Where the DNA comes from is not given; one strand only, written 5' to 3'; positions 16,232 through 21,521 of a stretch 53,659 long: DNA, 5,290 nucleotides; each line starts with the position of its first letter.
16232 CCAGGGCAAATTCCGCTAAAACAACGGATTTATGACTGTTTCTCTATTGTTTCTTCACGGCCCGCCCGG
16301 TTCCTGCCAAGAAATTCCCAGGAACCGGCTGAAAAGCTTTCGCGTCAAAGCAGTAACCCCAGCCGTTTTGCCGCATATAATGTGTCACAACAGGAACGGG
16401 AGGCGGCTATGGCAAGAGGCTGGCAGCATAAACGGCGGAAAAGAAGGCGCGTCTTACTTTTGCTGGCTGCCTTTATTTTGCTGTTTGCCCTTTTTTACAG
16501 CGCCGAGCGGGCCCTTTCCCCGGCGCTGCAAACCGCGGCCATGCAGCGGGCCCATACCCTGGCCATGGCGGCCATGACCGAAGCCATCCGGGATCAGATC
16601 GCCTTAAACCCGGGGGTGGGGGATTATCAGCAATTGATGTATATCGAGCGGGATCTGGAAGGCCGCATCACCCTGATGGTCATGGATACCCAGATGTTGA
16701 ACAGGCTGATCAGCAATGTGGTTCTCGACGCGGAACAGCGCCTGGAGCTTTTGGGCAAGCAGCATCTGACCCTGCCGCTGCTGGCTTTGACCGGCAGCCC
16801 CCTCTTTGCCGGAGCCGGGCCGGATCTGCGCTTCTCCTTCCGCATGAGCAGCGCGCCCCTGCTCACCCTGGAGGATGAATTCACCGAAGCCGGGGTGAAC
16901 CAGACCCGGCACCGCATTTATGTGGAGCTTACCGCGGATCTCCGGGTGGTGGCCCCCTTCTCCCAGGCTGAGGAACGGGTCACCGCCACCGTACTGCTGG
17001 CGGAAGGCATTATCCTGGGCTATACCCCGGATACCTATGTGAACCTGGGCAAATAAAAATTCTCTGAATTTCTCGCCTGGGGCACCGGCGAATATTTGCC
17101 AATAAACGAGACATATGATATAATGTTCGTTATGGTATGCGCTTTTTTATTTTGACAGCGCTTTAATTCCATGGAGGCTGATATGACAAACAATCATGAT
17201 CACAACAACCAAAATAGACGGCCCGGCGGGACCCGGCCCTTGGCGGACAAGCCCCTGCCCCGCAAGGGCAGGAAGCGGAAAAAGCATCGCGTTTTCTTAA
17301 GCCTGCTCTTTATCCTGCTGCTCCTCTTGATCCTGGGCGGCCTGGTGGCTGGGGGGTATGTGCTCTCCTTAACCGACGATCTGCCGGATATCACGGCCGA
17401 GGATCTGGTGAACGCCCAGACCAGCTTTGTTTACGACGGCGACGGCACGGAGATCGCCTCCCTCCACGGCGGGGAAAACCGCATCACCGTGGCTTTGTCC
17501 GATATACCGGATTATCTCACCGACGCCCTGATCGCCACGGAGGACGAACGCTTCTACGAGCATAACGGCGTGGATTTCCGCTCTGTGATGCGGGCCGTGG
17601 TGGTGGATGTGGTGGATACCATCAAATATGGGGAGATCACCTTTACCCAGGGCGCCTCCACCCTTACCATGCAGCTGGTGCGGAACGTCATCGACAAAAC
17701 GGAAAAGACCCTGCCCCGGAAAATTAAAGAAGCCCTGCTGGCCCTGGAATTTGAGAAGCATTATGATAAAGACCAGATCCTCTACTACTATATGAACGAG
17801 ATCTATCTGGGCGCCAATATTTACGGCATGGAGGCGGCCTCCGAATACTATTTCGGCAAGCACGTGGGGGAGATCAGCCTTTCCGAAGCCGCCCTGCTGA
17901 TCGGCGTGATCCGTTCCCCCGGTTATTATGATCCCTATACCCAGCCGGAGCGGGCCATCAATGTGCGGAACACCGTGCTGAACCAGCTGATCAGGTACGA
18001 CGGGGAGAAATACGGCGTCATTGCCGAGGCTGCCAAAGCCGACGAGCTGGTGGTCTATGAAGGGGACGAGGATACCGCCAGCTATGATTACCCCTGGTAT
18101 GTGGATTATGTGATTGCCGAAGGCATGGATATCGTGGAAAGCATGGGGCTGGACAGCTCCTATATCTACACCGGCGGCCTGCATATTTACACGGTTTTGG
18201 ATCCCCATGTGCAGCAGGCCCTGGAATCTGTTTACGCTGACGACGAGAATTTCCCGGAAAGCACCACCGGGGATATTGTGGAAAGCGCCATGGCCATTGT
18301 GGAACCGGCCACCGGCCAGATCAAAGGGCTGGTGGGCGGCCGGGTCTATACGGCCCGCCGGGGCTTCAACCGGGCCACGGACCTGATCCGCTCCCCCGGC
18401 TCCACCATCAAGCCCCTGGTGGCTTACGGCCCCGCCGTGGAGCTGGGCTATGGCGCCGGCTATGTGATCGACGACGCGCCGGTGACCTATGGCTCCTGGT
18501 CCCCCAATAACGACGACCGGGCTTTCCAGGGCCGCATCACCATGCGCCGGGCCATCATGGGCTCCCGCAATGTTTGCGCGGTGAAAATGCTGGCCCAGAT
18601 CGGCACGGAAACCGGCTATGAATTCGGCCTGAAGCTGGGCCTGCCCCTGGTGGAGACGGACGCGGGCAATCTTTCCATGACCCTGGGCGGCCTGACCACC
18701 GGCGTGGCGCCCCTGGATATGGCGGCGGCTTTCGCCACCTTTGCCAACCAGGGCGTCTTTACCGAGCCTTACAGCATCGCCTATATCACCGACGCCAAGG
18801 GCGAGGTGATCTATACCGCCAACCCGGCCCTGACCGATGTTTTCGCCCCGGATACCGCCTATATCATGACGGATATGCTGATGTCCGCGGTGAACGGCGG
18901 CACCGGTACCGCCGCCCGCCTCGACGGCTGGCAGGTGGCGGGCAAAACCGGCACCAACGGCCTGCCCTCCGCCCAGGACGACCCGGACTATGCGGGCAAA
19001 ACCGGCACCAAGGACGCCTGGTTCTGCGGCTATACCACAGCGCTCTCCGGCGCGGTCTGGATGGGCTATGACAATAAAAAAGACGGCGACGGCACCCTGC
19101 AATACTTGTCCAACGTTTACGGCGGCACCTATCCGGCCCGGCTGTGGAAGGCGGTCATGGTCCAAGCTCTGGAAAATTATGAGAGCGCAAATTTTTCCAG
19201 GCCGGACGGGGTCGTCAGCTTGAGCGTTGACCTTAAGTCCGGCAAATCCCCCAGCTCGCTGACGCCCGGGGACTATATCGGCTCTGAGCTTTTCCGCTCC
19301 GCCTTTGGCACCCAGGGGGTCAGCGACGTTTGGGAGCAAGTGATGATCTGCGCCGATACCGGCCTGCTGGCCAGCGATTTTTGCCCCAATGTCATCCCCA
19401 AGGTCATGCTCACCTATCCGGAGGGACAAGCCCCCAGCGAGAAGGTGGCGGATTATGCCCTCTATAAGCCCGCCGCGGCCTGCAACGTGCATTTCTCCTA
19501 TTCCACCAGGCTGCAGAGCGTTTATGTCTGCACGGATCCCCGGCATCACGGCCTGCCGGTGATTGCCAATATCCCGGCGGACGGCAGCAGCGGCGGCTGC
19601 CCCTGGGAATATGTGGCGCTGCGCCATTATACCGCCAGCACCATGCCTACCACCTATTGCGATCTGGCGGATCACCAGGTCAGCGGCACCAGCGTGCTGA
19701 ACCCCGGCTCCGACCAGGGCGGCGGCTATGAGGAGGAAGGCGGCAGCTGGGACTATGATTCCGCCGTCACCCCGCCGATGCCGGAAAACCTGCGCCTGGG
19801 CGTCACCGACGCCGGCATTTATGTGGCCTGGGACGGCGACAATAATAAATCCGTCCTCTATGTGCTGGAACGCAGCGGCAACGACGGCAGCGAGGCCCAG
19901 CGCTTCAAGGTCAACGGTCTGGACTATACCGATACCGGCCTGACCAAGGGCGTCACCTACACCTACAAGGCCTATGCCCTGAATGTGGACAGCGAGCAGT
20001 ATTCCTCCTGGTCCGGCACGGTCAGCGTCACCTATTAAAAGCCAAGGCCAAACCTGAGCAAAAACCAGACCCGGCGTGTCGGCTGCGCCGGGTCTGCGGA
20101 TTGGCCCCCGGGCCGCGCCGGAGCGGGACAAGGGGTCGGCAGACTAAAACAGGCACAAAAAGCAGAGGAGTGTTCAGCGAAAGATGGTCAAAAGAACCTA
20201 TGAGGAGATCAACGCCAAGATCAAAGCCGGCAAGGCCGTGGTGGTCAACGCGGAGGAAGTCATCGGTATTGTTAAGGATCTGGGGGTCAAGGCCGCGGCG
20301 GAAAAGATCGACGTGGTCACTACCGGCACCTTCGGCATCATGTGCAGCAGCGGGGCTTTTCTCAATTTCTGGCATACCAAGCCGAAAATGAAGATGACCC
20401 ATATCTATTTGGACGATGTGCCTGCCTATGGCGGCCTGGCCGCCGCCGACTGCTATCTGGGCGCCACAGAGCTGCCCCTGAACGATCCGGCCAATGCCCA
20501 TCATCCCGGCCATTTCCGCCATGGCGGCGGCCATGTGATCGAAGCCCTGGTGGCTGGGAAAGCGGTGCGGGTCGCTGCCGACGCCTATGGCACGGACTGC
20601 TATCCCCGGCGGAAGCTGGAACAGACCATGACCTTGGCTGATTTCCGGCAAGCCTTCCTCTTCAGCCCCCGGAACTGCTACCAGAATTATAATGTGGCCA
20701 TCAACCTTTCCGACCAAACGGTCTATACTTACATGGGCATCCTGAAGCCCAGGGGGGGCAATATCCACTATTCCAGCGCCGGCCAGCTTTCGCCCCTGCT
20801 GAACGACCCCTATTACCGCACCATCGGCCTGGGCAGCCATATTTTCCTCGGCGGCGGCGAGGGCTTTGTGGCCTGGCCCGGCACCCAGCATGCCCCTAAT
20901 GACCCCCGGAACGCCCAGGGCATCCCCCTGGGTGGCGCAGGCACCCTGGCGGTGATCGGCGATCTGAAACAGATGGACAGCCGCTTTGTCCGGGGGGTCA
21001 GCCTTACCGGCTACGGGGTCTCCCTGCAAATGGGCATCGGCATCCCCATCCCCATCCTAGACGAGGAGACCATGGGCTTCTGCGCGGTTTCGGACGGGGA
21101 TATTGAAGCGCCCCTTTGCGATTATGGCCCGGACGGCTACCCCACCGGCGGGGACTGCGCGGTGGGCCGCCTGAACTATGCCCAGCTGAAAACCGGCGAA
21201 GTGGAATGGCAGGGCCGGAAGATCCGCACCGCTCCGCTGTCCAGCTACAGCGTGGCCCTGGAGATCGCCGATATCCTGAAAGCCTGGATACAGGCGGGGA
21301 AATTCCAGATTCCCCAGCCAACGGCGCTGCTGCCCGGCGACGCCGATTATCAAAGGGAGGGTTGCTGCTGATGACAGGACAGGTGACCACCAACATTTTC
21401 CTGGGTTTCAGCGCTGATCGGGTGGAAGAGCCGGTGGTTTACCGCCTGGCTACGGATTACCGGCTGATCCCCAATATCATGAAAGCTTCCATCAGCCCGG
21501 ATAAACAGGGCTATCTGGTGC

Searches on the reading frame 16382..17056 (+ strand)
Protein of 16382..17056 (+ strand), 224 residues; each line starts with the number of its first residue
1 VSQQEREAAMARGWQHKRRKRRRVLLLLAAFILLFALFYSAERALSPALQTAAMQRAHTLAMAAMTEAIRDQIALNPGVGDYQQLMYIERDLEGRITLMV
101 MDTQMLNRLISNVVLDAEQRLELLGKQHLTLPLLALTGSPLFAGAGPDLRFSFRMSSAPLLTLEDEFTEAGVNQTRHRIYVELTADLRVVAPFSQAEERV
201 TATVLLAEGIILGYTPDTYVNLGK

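Call 86: search_protein_families(library=pfam, proteins=[window:16382-17056:+])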
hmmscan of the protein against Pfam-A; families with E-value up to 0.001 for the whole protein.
window:16382-17056:+ (224 aa): 1 family
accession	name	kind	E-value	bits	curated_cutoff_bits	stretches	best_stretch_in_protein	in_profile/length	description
PF09560.15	Spore_YunB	-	1.4e-23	83.2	25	1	129-218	2-91/91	Sporulation protein YunB (Spo_YunB)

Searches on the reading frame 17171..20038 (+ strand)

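Call 86: search_protein_families(library=pfam, proteins=[window:17171-20038:+])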
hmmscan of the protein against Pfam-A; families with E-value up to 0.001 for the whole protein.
window:17171-20038:+ (955 aa): 2 families
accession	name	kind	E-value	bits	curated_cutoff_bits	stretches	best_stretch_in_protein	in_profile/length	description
PF00912.28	Transgly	-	5e-59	199.1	27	1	92-273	2-177/178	Transglycosylase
PF00905.27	Transpeptidase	-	1.2e-32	113.8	22.1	1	375-661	4-296/299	Penicillin binding protein transpeptidase domain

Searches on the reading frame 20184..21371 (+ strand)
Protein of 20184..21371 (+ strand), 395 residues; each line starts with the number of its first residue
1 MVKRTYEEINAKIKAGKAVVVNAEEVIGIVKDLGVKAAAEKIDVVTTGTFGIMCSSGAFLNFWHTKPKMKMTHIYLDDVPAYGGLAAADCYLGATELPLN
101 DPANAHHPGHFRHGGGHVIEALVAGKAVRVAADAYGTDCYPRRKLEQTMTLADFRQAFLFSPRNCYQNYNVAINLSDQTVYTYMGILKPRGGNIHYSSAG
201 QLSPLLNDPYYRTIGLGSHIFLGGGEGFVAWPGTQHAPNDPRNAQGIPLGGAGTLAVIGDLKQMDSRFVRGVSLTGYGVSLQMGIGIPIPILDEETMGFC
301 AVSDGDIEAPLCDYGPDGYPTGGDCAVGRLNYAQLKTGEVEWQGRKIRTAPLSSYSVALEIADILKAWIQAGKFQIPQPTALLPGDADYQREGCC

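Call 86: search_protein_families(library=pfam, proteins=[window:20184-21371:+])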
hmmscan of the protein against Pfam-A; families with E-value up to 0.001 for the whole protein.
window:20184-21371:+ (395 aa): 1 family
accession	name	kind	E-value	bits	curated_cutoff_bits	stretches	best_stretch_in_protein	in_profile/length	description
PF01837.22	HcyBio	-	1.7e-144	481.5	26.2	1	18-376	1-349/349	Homocysteine biosynthesis enzyme, sulfur-incorporation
